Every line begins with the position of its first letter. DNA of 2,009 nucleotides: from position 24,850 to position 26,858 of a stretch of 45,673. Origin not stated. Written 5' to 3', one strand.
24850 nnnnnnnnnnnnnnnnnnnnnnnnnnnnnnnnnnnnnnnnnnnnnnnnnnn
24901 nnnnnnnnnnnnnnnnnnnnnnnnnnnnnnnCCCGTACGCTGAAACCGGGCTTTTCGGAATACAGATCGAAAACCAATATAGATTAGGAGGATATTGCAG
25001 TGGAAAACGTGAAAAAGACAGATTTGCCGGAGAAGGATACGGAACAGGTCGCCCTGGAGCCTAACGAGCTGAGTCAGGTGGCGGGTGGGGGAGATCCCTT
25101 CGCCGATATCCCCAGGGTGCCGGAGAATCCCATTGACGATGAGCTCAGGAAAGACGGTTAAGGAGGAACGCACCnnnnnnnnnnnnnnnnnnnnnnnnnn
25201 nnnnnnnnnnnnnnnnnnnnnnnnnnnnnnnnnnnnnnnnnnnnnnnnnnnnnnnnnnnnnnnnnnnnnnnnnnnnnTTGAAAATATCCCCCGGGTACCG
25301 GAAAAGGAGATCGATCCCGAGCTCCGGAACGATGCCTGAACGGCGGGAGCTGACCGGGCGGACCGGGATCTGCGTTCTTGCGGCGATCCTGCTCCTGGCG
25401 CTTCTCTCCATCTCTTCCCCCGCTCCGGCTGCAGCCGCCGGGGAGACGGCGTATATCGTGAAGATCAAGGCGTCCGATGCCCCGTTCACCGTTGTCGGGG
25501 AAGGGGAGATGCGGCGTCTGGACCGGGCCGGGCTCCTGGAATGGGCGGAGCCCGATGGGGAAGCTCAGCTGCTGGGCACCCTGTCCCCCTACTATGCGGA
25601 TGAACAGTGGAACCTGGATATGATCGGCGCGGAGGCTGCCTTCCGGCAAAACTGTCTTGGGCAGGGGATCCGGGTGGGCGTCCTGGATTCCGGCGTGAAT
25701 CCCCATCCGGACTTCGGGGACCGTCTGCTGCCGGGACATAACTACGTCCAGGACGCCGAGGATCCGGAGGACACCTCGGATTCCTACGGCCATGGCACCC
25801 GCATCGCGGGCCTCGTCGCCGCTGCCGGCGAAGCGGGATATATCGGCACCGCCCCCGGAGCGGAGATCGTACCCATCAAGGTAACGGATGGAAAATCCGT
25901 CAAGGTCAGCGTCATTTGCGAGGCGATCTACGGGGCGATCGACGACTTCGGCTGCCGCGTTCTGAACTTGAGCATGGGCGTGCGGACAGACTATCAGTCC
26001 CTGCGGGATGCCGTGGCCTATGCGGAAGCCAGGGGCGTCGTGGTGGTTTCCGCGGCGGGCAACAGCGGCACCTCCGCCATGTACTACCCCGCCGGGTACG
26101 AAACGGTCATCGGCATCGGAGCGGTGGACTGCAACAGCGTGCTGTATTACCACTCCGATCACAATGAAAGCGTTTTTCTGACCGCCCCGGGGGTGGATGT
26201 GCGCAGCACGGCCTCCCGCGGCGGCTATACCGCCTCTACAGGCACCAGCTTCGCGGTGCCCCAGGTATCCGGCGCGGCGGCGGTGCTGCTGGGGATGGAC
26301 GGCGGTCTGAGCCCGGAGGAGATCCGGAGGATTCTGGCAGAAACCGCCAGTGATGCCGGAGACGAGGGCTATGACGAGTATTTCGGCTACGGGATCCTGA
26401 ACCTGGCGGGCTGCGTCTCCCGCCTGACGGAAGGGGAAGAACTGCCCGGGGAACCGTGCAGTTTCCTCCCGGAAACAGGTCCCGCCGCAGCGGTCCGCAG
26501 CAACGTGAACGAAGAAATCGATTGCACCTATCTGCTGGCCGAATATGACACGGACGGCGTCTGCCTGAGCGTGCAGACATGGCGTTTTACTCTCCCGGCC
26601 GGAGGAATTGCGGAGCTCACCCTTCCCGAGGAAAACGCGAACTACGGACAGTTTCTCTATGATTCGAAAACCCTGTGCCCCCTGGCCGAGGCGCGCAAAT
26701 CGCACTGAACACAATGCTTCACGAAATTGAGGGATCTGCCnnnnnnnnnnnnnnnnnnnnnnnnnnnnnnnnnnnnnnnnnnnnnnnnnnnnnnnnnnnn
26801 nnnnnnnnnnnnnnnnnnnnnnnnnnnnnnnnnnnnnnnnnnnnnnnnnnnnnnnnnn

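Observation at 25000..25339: Twin unannotated GG-leader peptides with a conserved 23-aa acidic, Pro-rich, Cys/Ser/Thr-free core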

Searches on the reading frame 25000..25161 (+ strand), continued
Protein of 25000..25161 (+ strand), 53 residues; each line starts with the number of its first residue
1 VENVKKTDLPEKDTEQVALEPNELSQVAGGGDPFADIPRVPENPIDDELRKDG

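Call 52: find_related_loci(query=A2, collection=metagenome_contigs, flank=10000)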
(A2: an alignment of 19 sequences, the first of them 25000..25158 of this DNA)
Query A2 (53 aa) in metagenome_contigs; peptide patterns used: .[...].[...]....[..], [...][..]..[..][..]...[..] (x = any residue, [..] = any of these).
600 stretches matched a pattern (row limit reached: there are more); 10 encode a relative of the query (tblastn E <= 1e-3); 10 distinct loci.
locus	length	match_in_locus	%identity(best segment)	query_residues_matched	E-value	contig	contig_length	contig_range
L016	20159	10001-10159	81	1-53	2e-25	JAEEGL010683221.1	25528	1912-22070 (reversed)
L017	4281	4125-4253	65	11-53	1e-14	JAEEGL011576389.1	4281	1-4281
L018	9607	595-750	56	2-52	2e-14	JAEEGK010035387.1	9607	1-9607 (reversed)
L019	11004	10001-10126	67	11-52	2e-14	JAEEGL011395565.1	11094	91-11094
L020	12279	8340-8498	51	1-53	4e-12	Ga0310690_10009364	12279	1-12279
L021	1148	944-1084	49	5-53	7e-10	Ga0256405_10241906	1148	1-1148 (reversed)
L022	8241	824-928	54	19-53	4e-8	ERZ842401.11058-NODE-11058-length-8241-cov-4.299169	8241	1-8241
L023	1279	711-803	48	23-53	4e-7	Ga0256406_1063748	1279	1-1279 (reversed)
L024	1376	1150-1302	43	1-53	1e-6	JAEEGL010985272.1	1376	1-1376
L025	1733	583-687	56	19-53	3e-6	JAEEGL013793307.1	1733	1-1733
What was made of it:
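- Tried and rejected: The narrower A2 profile was used instead (call 52).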

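Call 81: find_encoding_contigs(protein=P0198, flank=10000, max_places=1)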
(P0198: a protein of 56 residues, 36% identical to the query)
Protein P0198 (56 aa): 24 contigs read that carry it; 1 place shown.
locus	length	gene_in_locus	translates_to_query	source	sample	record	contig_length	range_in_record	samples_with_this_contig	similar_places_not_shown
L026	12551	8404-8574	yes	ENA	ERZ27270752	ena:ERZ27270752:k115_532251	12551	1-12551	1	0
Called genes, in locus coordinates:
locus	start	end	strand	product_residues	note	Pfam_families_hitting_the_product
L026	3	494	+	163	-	?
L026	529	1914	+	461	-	PF19700:DUF6198, PF13189:Cytidylate_kin2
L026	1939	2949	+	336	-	PF01966:HD (weak)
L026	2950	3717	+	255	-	-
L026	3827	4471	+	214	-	-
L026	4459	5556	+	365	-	PF00149:Metallophos, PF12850:Metallophos_2 (weak)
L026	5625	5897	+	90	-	PF00216:Bac_DNA_binding, PF18291:HU-HIG (weak)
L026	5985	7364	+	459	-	PF12682:Flavodoxin_4, PF00497:SBP_bac_3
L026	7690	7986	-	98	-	-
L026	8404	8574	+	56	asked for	-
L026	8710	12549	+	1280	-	?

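Call 82: find_encoding_contigs(protein=P0172, flank=10000, max_places=1)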
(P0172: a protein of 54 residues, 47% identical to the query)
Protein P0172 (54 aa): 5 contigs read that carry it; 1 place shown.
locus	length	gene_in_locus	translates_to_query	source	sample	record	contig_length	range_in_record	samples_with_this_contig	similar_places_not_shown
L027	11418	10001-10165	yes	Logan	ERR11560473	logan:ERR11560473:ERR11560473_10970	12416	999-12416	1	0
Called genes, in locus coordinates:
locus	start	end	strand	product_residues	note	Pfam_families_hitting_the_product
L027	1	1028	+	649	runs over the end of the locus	PF14501:HATPase_c_5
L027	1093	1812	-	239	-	PF00072:Response_reg, PF04397:LytTR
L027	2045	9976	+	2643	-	-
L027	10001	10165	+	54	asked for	-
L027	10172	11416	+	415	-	?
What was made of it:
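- In L027 an AgrC/ComD-type kinase and a LytTR regulator lie beside the giant-peptide-S8 genes (call 82).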

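Call 83: find_encoding_contigs(protein=P0214, flank=10000, max_places=1)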
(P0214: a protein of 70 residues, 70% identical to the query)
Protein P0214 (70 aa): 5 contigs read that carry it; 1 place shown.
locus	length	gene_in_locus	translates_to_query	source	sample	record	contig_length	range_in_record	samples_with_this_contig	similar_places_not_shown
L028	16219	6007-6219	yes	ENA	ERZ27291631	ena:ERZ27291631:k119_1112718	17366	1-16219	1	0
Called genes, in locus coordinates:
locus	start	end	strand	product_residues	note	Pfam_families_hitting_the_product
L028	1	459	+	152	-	?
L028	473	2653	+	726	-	PF03412:Peptidase_C39, PF00664:ABC_membrane, PF00005:ABC_tran, PF02463:SMC_N (faint)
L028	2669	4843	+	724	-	PF00664:ABC_membrane, PF02463:SMC_N (faint), PF00005:ABC_tran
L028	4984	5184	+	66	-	-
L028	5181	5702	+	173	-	PF04542:Sigma70_r2, PF08281:Sigma70_r4_2, PF04545:Sigma70_r4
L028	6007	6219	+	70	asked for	-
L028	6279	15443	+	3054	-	PF03160:Calx-beta, PF02368:Big_2 (weak), PF00395:SLH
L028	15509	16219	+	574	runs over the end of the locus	PF00082:Peptidase_S8, PF00395:SLH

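Call 91: predict_structure(alignment_id=A2)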
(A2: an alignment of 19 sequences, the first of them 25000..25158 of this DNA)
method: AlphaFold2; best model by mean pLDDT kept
length: 53 residues; sequences in the alignment: 19
mean_pLDDT: 72.2   pTM: 0.24
mean pLDDT of the five models: 72.2, 70.6, 70.0, 69.9, 68.6
residues with pLDDT >= 90: 4; 70-90: 20; 50-70: 26; < 50: 3
segments of 3 or more residues with pLDDT < 50: 1-3
pLDDT, mean of each block of 10 residues (from residue 1): 57 64 64 87 87 74
secondary structure, 60 per line:
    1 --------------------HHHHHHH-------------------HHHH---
elements in order: H21-27 H47-50
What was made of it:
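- AlphaFold gives the core region pLDDT of about 87, as an extended stretch plus a one-turn helix (call 91).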

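Call 93: find_related_loci(query=A2, collection=viral_contigs, flank=5000)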
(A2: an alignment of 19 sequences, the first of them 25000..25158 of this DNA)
Query A2 (53 aa) in viral_contigs; peptide patterns used: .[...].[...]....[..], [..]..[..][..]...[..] (x = any residue, [..] = any of these).
74 stretches matched a pattern, but none encodes a relative of the query by tblastn (E <= 1e-3).

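Call 94: search_dna_similar(query=window:25000-25158:+, collection=plasmids, mode=protein, max_evalue=0.01, max_rows=10)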
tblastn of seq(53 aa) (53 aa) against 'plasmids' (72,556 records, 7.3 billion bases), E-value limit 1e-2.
No match.
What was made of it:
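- Tried and rejected: The family is absent from viral contigs and plasmids (calls 93, 94).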

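Call 96: search_protein_families(library=pfam, alignment_id=A3, max_evalue=0.01)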
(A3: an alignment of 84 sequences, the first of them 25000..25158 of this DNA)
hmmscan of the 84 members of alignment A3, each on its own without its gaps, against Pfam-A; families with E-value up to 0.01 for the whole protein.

A. member 1, window:25000-25158:+ (53 aa): 0 families

B. families by the number of members that match (of 84 scanned): 6 families
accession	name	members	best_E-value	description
PF16934.11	Mersacidin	4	8.5e-05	Two-component Enterococcus faecalis cytolysin (EFC)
PF04604.19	L_biotic_typeA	4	0.00019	Type-A lantibiotic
PF03047.20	ComC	2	0.0036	COMC family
PF16731.10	GARP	1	0.0013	Glutamic acid/alanine-rich protein of Trypanosoma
PF09989.15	DUF2229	1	0.0047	CoA enzyme activase uncharacterised domain (DUF2229)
PF11839.13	Alanine_zipper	1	0.0056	Alanine-zipper, major outer membrane lipoprotein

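Call 97: search_protein_families(library=ncbifam, alignment_id=A3, max_evalue=0.01)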
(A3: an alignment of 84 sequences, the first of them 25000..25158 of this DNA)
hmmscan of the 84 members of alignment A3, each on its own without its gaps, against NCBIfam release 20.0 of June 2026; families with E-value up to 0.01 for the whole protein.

A. member 1, window:25000-25158:+ (53 aa): 0 families

B. families by the number of members that match (of 84 scanned): 9 families
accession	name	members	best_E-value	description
TIGR03949.1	bact_IIb_cerein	6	0.00043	class IIb bacteriocin, lactobin A/cerein 7B family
TIGR04495.1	RiPP_XyeA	4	0.00011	XyeA family cyclophane-containing RiPP triceptide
NF000539.0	plantaricin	2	0.0021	plantaricin C family lantibiotic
TIGR03893.1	lant_SP_1948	2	0.0041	lichenicidin A2 family type 2 lantibiotic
NF038035.1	lactGalph_entA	2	0.0064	lactococcin G-alpha/enterocin 1071A family bacteriocin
NF046113.1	BLP_Lacticasei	1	0.00049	bacteriocin-like peptide, LSEI_2386 family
NF040664.1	HEC_x9_TCC_lant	1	0.0039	lacticin 481 family lantibiotic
NF047649.1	MTase_UXPK_star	1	0.0062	methyltransferase/UXPK-star double selenoprotein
TIGR01847.1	bacteriocin_sig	1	0.0092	bacteriocin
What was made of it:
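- On NHLP / Nif11 leader-peptide RiPP precursors: No member of the 84-sequence set matched those models (call 97).
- On Class IIb two-peptide bacteriocins: TIGR03949 gave only weak sub-threshold hits in 6/84 members (call 97).
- On Any curated peptide family (Pfam-A, NCBIfam): Among 84 members there are only scattered weak leader-type hits: Mersacidin 4, L_biotic_typeA 4 and ComC 2 in Pfam (call 96) and TIGR03949 6 in NCBIfam (call 97).
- Closest known: Two-step maturation of class II lanthipeptides. Same: A few family members weakly hit the cytolysin/mersacidin and lichenicidin A2 models (calls 96, 97).
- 6 of 84 family members weakly hit TIGR03949, the class IIb lactobin A/cerein 7B family (best E 4e-4; call 97). 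The database hits are weak and below cut-off (calls 96, 97).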

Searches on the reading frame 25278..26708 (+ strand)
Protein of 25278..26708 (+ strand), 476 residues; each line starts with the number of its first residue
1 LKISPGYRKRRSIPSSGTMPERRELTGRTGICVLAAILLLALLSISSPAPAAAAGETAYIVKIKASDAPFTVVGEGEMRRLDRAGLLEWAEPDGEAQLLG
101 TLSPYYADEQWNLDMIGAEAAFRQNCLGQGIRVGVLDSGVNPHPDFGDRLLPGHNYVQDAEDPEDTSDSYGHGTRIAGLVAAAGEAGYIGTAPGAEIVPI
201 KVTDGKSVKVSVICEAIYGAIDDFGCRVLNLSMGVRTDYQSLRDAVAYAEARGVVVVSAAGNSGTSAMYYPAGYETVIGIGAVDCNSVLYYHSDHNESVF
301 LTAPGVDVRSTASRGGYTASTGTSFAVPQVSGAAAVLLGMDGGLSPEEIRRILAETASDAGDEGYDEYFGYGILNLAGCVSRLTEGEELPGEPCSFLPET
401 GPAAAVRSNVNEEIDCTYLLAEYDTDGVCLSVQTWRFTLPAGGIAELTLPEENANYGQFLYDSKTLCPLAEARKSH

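Call 5: search_protein_families(library=pfam, proteins=[window:25278-26708:+])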
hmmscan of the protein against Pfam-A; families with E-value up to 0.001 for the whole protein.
window:25278-26708:+ (476 aa): 1 family
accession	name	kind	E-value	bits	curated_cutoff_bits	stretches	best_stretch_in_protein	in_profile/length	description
PF00082.27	Peptidase_S8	-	1.5e-49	169.3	21.8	1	128-372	1-288/288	Subtilase family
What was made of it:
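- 25332..26708 (+): Secreted or anchored subtilisin-like S8 protease. Its ATG overlaps the A2 stop codon (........). Pfam Peptidase_S8 at 1.5e-49 (call 5).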

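Call 7: search_protein_families(library=ncbifam, proteins=[window:25278-26708:+], max_evalue=1)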
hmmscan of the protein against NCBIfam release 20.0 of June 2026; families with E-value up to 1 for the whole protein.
window:25278-26708:+ (476 aa): 9 families
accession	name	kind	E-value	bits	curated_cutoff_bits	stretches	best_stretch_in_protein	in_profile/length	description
TIGR03921.1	T7SS_mycosin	equivalog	2.2e-57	194.8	278.75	1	120-383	5-288/353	type VII secretion-associated serine protease mycosin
NF049966.1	QH_SP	equivalog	1.9e-27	96.1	165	1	132-363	1-217/219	subtilisin-like serine protease QhpE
TIGR03895.1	protease_PatA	subfamily_domain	1.8e-22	79.9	421.05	1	172-392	1-237/606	PatA/PatG family cyanobactin maturation protease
NF033595.1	denti_PrtP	equivalog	3.3e-21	75.5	300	1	229-387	342-509/606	dentilisin complex serine proteinase subunit PrtP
NF051851.1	AtpSerPepEprS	equivalog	2.7e-10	38.9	1700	1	109-359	47-339/988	autotransporter serine peptidase EprS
NF040809.1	germ_prot_CspBA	exception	6.2e-08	30.7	1250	2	284-377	416-519/1099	bifunctional germination protease/germinant receptor pseudoprotease CspBA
NF042956.1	IteS_antiphage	equivalog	8e-07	27.7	900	2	133-240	259-365/747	S8 family anti-phage peptidase IteS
NF040808.2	CspC_non_triad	exception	3.5e-06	25.7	675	2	163-272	160-286/556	bile acid germinant receptor pseudoprotease CspC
NF040553.1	SGO_0316_fam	subfamily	0.00031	18.5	1400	1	147-270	336-471/1486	SGO_0316/SGO_0317 family LPXTG-anchored serine peptidase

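Call 22: search_solved_structures(query=window:25329-26705:+, max_evalue=1e-10)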
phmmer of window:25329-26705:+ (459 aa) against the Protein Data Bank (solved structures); distinct sequences matched with E-value up to 1e-10: 136 (the best 60 are shown).
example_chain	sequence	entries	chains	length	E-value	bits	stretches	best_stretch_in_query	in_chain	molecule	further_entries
1st3_A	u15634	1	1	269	3.5e-40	141.3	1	93-359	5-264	SUBTILISIN BL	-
5arb_A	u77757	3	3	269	1.1e-39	139.6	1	93-359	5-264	SUBTILISIN SAVINASE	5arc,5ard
1ah2_A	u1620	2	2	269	1.3e-39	139.4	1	93-359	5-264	SERINE PROTEASE PB92 | SUBTILISIN SAVINASE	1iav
1gci_A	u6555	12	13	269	1.5e-39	139.3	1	93-359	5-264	SUBTILISIN | Subtilisin Savinase | SAVINASE (TM)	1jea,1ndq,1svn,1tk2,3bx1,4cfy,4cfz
1c9m_A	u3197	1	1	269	3.4e-39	138.1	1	93-359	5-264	SERINE PROTEASE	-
1mpt_A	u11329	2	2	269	6.3e-39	137.2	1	93-359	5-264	M-PROTEASE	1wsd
2xrm_A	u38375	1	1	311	1e-38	136.5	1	96-350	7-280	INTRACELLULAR SUBTILISIN PROTEASE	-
2wv7_A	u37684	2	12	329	1.1e-38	136.4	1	95-350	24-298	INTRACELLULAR SUBTILISIN PROTEASE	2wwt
1dbi_A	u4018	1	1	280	1.4e-38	136.1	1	111-362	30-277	AK.1 SERINE PROTEASE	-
1q5p_A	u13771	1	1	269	1.5e-38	136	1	93-359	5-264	Serine protease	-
1c9j_A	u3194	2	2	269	1.8e-38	135.7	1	93-359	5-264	SERINE PROTEASE | Subtilisin Savinase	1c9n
2x8j_A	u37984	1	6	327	1.9e-38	135.6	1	95-344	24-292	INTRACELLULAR SUBTILISIN PROTEASE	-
1ndu_A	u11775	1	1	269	2.2e-38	135.4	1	93-359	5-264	Subtilisin Savinase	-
1bh6_A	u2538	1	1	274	1.9e-35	125.8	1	95-361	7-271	SUBTILISIN DY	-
1ak9_A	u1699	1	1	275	3e-34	121.8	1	95-361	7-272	SUBTILISIN 8321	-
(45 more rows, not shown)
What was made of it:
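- Closest known: Two-step maturation of class II lanthipeptides. Different: By sequence the S8 is closest to ordinary subtilisins (call 22).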
